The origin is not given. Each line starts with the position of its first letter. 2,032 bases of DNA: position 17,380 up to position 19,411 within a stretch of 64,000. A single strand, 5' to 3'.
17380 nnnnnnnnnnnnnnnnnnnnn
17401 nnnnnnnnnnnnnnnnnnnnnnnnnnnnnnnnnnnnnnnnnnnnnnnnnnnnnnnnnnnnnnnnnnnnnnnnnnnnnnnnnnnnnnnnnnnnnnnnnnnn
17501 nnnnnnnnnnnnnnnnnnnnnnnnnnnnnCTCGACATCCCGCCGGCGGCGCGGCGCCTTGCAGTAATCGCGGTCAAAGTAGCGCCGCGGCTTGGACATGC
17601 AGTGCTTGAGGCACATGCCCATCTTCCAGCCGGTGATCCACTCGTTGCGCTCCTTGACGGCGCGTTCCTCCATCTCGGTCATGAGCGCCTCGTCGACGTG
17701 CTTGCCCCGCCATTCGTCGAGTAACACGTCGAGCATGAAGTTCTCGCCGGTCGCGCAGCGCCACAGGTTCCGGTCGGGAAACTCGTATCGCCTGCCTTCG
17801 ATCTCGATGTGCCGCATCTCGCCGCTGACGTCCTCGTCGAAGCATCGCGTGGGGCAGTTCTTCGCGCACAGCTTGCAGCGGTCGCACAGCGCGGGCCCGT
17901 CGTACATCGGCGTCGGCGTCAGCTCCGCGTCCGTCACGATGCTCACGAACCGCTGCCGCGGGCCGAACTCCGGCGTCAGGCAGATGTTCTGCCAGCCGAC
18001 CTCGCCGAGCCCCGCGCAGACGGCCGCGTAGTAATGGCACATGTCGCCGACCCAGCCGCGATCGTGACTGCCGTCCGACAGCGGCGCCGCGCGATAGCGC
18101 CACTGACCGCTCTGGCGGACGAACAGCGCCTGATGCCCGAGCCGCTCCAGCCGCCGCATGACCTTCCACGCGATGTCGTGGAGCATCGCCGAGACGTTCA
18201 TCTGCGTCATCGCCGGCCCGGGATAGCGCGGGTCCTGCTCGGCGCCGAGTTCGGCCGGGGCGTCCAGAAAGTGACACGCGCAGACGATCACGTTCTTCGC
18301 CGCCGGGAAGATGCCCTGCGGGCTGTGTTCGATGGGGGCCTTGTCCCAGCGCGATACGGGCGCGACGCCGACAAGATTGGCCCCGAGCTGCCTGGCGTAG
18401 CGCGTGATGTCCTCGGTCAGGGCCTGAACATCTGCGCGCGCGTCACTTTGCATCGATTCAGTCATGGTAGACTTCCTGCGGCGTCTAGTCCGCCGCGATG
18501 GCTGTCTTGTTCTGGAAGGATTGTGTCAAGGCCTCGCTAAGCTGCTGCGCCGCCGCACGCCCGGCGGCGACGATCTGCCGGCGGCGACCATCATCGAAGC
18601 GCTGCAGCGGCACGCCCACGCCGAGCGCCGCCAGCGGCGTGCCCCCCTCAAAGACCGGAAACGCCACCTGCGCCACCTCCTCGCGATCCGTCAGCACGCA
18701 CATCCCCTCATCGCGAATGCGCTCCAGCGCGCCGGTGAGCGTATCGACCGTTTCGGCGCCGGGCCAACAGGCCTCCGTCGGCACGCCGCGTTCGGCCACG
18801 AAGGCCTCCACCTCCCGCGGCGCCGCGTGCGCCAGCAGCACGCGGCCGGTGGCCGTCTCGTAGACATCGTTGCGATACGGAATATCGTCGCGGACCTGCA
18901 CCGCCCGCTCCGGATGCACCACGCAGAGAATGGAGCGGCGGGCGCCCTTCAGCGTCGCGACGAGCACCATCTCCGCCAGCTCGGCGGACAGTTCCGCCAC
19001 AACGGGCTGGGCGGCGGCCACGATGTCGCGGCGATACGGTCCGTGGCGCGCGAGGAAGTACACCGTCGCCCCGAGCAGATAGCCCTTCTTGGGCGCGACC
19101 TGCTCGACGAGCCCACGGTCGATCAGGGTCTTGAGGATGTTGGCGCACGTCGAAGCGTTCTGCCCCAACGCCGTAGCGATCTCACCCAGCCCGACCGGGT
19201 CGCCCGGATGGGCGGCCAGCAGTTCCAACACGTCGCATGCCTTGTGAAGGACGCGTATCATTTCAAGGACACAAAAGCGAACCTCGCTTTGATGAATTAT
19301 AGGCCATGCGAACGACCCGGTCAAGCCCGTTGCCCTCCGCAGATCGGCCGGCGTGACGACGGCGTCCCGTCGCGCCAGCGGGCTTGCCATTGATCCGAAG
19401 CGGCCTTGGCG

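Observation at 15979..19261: Tandem-duplicated QueG/reductive-dehalogenase-like Fe-S enzyme transcribed with an IclR regulator, a lipoprotein and a GH55 hydrolase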

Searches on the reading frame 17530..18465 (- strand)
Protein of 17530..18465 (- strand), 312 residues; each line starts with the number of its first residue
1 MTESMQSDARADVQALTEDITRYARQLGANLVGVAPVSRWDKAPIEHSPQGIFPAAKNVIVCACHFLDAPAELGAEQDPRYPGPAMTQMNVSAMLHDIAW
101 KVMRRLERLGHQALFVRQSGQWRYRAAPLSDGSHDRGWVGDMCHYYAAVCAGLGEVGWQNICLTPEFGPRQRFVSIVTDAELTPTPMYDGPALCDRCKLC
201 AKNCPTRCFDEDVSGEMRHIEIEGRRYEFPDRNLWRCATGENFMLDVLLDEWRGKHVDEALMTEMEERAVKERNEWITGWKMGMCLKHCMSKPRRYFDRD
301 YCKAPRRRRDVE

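Call 39: search_solved_structures(query=A2, max_evalue=0.01, show_alignments=4)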
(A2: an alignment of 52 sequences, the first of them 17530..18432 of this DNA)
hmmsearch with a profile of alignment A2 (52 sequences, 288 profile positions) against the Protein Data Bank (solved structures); distinct sequences matched with E-value up to 0.01: 8.
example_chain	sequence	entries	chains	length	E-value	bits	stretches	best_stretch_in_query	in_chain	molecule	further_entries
8q4h_A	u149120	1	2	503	3.5e-18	69.1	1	132-199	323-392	Tetrachloroethene reductive dehalogenase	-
4uqu_A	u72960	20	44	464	4.8e-17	65.4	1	133-198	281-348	TETRACHLOROETHENE REDUCTIVE DEHALOGENASE CATALYTIC SUBUNIT PCEA | TETRACHLOROETHENE REDUCTIVE DEHALOGENASE CATALYTIC SUBUNIT | Tetrachloroethene reductive dehal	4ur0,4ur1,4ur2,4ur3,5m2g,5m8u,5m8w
5d08_A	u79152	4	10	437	1.5e-08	37.5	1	125-194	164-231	Epoxyqueuosine reductase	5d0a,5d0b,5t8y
5d6s_A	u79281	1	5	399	1.1e-07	34.6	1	126-194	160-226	Epoxyqueuosine reductase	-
4ras_A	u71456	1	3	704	2.1e-06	30.4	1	74-194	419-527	Oxidoreductase, NAD-binding/iron-sulfur cluster-binding protein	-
6zxu_A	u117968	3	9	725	2.2e-06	30.4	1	74-194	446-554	Oxidoreductase, NAD-binding/iron-sulfur cluster-binding protein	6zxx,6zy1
6zy0_A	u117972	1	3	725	3.6e-06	29.7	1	74-194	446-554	Oxidoreductase, NAD-binding/iron-sulfur cluster-binding protein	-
5t5i_G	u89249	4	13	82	5.1e-05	25.9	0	174-197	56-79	Tungsten formylmethanofuran dehydrogenase subunit fwdG | Tungsten formylmethanofuran dehydrogenase, subunit G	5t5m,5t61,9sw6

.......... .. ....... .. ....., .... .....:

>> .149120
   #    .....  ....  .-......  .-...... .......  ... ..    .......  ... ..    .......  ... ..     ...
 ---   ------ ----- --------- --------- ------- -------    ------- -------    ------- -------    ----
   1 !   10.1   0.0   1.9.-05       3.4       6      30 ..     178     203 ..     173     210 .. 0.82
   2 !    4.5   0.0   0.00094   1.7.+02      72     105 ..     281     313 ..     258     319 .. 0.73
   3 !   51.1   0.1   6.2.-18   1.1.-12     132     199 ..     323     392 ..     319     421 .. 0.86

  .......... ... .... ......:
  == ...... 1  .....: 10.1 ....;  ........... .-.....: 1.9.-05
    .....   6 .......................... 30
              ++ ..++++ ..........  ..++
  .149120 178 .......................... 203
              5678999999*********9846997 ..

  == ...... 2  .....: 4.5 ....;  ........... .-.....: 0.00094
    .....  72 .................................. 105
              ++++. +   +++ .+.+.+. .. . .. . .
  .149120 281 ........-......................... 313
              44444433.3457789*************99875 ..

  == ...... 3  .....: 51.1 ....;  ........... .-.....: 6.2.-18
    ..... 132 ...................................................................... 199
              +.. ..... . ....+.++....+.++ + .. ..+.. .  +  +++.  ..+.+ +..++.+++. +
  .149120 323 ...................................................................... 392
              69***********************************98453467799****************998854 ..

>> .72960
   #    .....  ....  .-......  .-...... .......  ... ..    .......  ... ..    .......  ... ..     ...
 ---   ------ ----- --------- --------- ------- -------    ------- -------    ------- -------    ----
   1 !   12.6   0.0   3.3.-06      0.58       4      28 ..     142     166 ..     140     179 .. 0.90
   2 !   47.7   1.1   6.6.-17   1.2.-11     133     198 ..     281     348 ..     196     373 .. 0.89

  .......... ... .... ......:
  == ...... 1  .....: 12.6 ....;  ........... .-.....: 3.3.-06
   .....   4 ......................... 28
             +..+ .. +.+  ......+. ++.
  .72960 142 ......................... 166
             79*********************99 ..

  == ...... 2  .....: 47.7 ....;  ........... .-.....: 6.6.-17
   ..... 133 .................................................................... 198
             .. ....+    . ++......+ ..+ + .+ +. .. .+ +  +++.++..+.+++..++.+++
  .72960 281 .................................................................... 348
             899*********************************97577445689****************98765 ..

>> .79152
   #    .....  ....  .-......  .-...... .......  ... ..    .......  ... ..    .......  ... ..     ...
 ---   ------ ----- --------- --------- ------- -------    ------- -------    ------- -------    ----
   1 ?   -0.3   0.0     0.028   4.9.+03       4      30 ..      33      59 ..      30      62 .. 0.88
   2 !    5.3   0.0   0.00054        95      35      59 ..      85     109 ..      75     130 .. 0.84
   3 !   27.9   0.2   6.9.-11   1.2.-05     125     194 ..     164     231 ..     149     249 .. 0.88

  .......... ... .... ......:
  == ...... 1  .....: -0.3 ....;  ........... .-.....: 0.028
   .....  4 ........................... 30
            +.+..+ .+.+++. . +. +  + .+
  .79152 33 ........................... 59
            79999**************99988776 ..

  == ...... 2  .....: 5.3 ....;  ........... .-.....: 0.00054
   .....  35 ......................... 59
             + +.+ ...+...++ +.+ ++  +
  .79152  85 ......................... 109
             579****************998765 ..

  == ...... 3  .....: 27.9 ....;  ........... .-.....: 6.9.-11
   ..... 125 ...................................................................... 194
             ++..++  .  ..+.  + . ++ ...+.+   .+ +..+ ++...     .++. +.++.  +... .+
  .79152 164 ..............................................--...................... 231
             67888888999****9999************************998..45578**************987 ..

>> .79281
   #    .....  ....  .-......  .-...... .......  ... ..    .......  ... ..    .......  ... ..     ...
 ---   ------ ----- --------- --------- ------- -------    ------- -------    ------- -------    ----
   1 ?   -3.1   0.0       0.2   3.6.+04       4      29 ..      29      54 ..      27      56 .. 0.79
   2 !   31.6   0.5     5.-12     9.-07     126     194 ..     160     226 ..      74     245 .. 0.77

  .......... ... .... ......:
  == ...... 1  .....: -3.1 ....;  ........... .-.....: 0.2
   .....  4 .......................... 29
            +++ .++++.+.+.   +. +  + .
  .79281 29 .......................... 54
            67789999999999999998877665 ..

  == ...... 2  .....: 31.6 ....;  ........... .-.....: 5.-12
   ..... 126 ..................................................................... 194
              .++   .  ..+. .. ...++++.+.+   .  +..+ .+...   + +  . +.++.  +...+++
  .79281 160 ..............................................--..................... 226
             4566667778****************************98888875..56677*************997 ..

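Call 91: search_protein_families(library=ncbifam, proteins=[window:17530-18465:-], max_evalue=0.01)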
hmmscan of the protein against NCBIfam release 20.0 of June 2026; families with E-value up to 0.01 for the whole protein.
window:17530-18465:- (312 aa): 2 families
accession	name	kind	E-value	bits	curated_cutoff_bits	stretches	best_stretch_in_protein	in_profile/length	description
TIGR02486.1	RDH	subfamily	4.7e-13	49.7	160.35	1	146-213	155-226/314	reductive dehalogenase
TIGR00276.1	TIGR00276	equivalog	5.7e-07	28.8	200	1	47-213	51-200/337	tRNA epoxyqueuosine(34) reductase QueG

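Call 92: search_protein_families(library=pfam, proteins=[window:17530-18465:-], max_evalue=1)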
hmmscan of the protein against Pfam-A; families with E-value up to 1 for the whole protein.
window:17530-18465:- (312 aa): 6 families
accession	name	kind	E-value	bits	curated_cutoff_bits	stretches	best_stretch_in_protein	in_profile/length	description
PF13484.11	Fer4_16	-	0.0051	18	30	1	194-218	2-25/66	4Fe-4S double cluster binding domain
PF13187.11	Fer4_9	-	0.0088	16.5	27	1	194-238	2-38/52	4Fe-4S dicluster domain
PF13183.11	Fer4_8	-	0.018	16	27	1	194-237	5-54/68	4Fe-4S dicluster domain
PF00037.32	Fer4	-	0.041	14.2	21.1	1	191-208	5-22/24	4Fe-4S binding domain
PF13237.11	Fer4_10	-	0.045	14.1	25.5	1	188-237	3-42/53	4Fe-4S dicluster domain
PF12838.12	Fer4_7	-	0.29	12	27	0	194-237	2-38/52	4Fe-4S dicluster domain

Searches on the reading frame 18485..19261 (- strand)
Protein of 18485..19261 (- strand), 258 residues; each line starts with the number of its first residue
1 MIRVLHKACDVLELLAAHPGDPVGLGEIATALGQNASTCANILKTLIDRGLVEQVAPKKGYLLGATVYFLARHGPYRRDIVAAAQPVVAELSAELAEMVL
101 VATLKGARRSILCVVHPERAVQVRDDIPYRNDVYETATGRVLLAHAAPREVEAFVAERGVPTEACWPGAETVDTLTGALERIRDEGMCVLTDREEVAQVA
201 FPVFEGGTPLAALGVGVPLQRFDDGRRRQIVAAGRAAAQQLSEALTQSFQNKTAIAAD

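Call 3: search_protein_families(library=pfam, proteins=[window:18485-19261:-], max_evalue=0.1)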
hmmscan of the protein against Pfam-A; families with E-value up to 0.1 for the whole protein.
window:18485-19261:- (258 aa): 14 families
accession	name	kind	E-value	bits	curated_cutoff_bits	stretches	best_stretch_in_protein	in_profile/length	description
PF01614.24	IclR_C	-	1.9e-19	70.3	24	1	77-242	6-173/174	Bacterial transcriptional regulator IclR C-terminal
PF09339.16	HTH_IclR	-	7.6e-11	42.1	22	1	5-55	2-51/52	IclR helix-turn-helix domain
PF12802.13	MarR_2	-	2.3e-07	31.3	27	1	8-56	7-54/61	MarR family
PF12840.13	HTH_20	-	0.0003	21.2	27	1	9-55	7-51/51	Helix-turn-helix domain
PF13412.12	HTH_24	-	0.00066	19.6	21.9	1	25-53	20-48/48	Winged helix-turn-helix DNA-binding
PF02082.26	Rrf2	-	0.00093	19.8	30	1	8-58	8-59/132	Iron-dependent Transcriptional regulator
PF01047.28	MarR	-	0.0033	17.7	24.6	1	11-53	8-48/59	MarR family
PF25213.1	HVO_A0261_N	-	0.011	16.1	35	1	9-61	14-61/86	HVO_A0261 N-terminal domain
PF01978.25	TrmB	-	0.018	15.3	25.6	1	26-56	26-56/68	Sugar-specific transcriptional regulator TrmB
PF08100.18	Dimerisation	-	0.024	14.9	25.6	1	8-68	25-81/93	O-methyltransferase dimerisation domain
PF13463.12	HTH_27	-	0.028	15.1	22.2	1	12-58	9-54/68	Winged helix DNA-binding domain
PF03444.21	HrcA_DNA-bdg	-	0.059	13.5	21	0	21-62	22-64/79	Winged helix-turn-helix transcription repressor, HrcA DNA-binding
PF01325.25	Fe_dep_repress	-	0.067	13.8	26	0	21-60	21-59/60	Iron dependent repressor, N-terminal DNA binding domain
PF04079.22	SMC_ScpB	-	0.079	13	27.4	0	22-71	97-147/160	Segregation and condensation complex subunit ScpB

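Call 4: search_protein_families(library=ncbifam, proteins=[window:18485-19261:-], max_evalue=0.1)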
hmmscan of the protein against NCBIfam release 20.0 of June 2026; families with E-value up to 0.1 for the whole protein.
window:18485-19261:- (258 aa): 12 families
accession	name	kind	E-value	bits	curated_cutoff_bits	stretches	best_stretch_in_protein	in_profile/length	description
NF045644.1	TransRegBhcR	equivalog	3e-22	79.2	350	1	2-246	22-266/267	HTH-type transcriptional regulator BhcR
NF011671.1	PRK15090.1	equivalog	1.1e-16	60.9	275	1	9-245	17-253/256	DNA-binding transcriptional regulator KdgR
TIGR02431.1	pcaR_pcaU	subfamily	2.8e-16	59.6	284.75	1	2-243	5-246/248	beta-ketoadipate pathway transcriptional regulators, PcaR/PcaU/PobR family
NF008601.2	PRK11569.1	equivalog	9.5e-10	38.1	380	1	4-244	28-271/276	glyoxylate bypass operon transcriptional repressor IclR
NF007342.0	PRK09834.1-4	equivalog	1.4e-08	34.1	251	1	2-215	11-225/263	DNA-binding transcriptional regulator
NF007341.0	PRK09834.1-3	equivalog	3.4e-06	26.4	269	1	3-252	8-265/274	DNA-binding transcriptional regulator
NF007339.0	PRK09834.1-1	equivalog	5.7e-05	22.5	299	1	2-155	20-172/271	DNA-binding transcriptional regulator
NF007548.0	PRK10163.1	equivalog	0.00018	20.7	406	1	10-245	29-265/271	HTH-type transcriptional repressor AllR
TIGR01884.1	cas_HTH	subfamily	0.0067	15.8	60.2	1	8-57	144-191/202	CRISPR-associated CARF protein Csa3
NF008273.0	PRK11050.1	equivalog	0.0077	15.9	153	0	27-83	59-114/156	manganese-binding transcriptional regulator MntR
NF033788.1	HTH_metalloreg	subfamily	0.017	14.9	55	1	10-54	15-57/77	metalloregulator ArsR/SmtB family transcription factor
NF006788.0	PRK09294.1-2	equivalog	0.034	12.9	539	0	53-100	274-320/422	phthiocerol/phthiodiolone dimycocerosyl transferase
